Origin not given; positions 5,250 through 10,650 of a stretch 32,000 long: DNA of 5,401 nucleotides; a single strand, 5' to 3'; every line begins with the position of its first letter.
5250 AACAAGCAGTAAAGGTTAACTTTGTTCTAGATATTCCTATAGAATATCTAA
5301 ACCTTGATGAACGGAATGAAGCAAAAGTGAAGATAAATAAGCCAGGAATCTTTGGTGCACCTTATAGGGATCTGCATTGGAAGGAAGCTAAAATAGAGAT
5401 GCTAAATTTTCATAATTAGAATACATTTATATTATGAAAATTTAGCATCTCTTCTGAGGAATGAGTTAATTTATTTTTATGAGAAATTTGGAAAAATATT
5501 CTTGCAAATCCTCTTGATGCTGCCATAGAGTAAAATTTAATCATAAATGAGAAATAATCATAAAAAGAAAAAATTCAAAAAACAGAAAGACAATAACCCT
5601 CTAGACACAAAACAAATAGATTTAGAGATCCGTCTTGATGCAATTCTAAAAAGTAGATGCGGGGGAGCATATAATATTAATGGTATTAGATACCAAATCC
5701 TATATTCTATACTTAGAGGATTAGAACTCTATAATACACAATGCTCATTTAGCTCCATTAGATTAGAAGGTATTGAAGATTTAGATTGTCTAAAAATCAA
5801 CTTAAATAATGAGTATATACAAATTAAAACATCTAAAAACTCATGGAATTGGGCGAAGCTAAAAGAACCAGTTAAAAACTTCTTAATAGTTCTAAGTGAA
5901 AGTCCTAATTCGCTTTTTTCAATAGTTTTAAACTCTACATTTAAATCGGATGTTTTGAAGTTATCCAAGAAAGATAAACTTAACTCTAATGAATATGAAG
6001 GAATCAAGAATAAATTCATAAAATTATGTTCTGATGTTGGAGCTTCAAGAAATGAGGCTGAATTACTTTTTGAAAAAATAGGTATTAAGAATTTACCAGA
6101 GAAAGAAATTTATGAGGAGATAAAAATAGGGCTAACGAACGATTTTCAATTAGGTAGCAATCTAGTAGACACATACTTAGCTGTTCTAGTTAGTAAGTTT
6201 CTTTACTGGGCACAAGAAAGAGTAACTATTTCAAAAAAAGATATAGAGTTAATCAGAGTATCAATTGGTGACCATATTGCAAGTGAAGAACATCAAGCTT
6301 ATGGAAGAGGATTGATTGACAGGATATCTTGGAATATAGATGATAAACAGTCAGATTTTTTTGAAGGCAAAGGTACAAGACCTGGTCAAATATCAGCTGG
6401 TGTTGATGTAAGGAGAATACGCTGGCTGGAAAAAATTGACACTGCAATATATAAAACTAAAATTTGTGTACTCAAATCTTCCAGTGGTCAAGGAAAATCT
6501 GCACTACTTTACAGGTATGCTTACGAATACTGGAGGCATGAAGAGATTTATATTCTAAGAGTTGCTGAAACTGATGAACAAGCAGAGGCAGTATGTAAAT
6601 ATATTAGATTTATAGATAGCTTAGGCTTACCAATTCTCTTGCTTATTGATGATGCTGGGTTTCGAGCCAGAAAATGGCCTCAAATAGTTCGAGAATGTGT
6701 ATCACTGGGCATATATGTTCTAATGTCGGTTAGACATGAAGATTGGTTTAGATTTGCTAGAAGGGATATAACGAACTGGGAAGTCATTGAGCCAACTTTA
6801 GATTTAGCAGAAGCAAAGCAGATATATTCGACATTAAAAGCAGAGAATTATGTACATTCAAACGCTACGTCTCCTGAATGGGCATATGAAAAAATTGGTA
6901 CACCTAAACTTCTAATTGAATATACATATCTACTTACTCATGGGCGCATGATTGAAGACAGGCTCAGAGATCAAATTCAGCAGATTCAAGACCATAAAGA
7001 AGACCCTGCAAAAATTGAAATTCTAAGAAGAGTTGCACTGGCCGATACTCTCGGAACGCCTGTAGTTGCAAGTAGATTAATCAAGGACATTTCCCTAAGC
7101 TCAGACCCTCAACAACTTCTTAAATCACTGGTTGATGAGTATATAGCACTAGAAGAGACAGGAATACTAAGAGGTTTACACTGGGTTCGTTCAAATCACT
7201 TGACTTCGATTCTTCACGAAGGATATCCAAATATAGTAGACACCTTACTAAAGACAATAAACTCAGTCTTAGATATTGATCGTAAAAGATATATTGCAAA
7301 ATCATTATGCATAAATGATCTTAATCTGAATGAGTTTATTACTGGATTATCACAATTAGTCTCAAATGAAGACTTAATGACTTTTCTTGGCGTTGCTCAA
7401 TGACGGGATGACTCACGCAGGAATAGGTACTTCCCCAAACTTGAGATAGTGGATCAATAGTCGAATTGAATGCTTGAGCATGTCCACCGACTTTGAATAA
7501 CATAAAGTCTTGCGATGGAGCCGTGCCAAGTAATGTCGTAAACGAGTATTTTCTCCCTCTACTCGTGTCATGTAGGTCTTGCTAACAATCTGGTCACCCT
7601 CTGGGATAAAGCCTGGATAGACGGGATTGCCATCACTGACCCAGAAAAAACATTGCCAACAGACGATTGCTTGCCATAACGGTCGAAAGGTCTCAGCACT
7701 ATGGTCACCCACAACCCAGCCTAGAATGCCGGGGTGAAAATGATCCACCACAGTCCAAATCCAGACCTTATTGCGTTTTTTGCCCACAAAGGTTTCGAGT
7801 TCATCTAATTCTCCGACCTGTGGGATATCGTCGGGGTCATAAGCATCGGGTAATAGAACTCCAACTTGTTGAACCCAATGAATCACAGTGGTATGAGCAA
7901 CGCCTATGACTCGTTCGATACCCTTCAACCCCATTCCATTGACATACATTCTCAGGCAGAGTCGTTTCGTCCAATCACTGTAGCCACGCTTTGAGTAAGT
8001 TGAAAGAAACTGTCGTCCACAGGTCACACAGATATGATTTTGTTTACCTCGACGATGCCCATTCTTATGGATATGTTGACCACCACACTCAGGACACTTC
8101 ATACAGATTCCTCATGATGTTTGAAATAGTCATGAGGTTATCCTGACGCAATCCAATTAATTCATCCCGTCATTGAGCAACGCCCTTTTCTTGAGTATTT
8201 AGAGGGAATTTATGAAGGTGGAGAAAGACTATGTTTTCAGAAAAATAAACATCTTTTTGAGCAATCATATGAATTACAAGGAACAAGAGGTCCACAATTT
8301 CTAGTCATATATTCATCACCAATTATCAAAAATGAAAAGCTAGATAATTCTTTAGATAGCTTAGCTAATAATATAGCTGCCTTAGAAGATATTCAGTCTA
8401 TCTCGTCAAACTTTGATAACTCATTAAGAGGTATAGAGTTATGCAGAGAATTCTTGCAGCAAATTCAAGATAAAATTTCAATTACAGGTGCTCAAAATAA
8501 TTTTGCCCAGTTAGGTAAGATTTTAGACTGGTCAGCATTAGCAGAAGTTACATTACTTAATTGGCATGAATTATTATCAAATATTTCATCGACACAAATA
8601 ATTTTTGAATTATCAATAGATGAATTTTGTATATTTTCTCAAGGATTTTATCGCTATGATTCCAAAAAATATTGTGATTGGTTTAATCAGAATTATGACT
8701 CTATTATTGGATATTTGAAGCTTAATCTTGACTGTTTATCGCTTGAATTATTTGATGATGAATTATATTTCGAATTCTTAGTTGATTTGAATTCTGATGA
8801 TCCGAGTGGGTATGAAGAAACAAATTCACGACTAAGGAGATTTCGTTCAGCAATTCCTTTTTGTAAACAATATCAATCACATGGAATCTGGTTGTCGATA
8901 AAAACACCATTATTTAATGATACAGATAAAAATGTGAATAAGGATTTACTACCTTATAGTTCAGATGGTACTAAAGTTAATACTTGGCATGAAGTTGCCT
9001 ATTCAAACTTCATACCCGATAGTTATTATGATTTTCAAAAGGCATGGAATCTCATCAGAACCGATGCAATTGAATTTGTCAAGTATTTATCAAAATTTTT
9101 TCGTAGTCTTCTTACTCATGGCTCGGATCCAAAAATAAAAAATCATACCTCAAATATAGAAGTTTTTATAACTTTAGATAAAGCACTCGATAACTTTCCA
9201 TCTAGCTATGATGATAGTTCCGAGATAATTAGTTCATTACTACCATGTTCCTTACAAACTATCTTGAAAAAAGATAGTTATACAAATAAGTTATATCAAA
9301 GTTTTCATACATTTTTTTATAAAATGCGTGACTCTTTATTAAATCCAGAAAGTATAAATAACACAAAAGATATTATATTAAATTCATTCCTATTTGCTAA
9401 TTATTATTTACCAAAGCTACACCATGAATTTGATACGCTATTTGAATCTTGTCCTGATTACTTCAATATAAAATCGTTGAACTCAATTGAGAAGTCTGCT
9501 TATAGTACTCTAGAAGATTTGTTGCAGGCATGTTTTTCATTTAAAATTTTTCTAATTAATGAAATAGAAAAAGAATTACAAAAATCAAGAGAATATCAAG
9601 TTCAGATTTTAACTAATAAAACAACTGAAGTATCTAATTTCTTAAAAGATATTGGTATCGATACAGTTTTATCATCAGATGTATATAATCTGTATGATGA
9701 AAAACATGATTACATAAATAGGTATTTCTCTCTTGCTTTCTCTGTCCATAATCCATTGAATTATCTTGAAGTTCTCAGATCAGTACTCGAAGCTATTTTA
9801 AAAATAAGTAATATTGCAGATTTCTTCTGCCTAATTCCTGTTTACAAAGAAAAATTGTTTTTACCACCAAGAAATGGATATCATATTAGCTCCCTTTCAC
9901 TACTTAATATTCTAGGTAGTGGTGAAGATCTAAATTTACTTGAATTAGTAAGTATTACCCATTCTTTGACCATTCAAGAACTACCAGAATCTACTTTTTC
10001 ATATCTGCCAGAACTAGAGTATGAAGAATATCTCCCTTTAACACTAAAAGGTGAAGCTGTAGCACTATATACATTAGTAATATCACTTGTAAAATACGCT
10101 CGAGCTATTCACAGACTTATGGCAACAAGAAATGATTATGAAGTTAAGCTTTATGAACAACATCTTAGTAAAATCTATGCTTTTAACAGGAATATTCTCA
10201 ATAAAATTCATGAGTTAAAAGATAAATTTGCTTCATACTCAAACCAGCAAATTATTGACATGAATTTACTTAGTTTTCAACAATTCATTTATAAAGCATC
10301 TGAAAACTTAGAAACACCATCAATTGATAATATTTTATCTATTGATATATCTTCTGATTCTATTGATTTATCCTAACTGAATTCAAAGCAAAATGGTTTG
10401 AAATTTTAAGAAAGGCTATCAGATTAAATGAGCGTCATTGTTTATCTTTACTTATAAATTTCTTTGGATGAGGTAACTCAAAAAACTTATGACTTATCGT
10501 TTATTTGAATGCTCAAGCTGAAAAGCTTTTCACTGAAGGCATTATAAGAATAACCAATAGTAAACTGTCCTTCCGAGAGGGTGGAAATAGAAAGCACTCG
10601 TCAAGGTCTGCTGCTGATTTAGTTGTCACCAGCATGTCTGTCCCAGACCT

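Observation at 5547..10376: An IS1-family element splits a ~1341-aa Cap4-like nuclease / P-loop NTPase gene, and the intact gene can be rebuilt exactly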

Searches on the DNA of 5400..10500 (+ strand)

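Call 51: search_dna_similar(query=window:5400-10500:+, collection=plasmids, mode=near, max_rows=20)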
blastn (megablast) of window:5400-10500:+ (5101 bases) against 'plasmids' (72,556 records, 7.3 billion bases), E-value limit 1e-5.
Records with a match: 1; places in all: 1; records where one place covers at least 80% of the query: 0.
Best place of each record, by identity: 95-99% 1.
By first word of the organism name: Acaryochloris 1.
By predicted mobility (MOB-suite, as given by PLSDB): conjugative 1.
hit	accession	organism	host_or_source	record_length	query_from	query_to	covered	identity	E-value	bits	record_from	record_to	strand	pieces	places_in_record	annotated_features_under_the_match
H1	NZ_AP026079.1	Acaryochloris marina MBIC10699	cell culture,Ascidian, Diplosoma similis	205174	1987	2229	5%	95.9%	7e-106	394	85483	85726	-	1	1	none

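Call 52: search_dna_similar(query=window:7389-8184:+, collection=plasmids, mode=near, max_rows=30)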
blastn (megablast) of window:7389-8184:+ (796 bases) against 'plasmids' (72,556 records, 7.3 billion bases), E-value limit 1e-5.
Records with a match: 1; places in all: 1; records where one place covers at least 80% of the query: 0.
Best place of each record, by identity: 95-99% 1.
By first word of the organism name: Acaryochloris 1.
By predicted mobility (MOB-suite, as given by PLSDB): conjugative 1.
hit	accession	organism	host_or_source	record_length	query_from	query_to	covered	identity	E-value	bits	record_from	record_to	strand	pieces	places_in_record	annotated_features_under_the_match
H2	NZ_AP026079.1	Acaryochloris marina MBIC10699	cell culture,Ascidian, Diplosoma similis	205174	1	240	30%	96.3%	1e-106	394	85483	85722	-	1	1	none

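Call 78: get_annotated_region(hit=H2, flank=3000)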
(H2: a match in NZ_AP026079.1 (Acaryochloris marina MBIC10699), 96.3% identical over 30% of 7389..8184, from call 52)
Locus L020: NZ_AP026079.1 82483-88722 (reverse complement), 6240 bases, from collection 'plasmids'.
description: Acaryochloris marina MBIC10699 plasmid pREC4, complete sequence
organism: Acaryochloris marina MBIC10699 (NCBI taxid 2954813)
taxonomy: Bacteria; Cyanobacteriota; Cyanophyceae; Acaryochloridales; Acaryochloridaceae; Acaryochloris; Acaryochloris marina; Acaryochloris marina MBIC10699
host: -; source: cell culture,Ascidian, Diplosoma similis; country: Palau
typing (MOB-suite, as given by PLSDB): conjugative; relaxase MOBF; mating-pair formation MPF_T
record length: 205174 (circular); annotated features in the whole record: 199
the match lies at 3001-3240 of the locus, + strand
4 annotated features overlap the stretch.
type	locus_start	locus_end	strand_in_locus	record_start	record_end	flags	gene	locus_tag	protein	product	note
CDS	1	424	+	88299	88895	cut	-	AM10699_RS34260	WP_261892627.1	hypothetical protein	-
CDS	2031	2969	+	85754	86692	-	-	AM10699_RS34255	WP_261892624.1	hypothetical protein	-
CDS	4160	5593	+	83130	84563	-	-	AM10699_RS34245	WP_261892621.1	S8 family serine peptidase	GO:0006508 - proteolysis [Evidence IEA]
CDS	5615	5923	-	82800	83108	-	-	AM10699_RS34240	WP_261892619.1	hypothetical protein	-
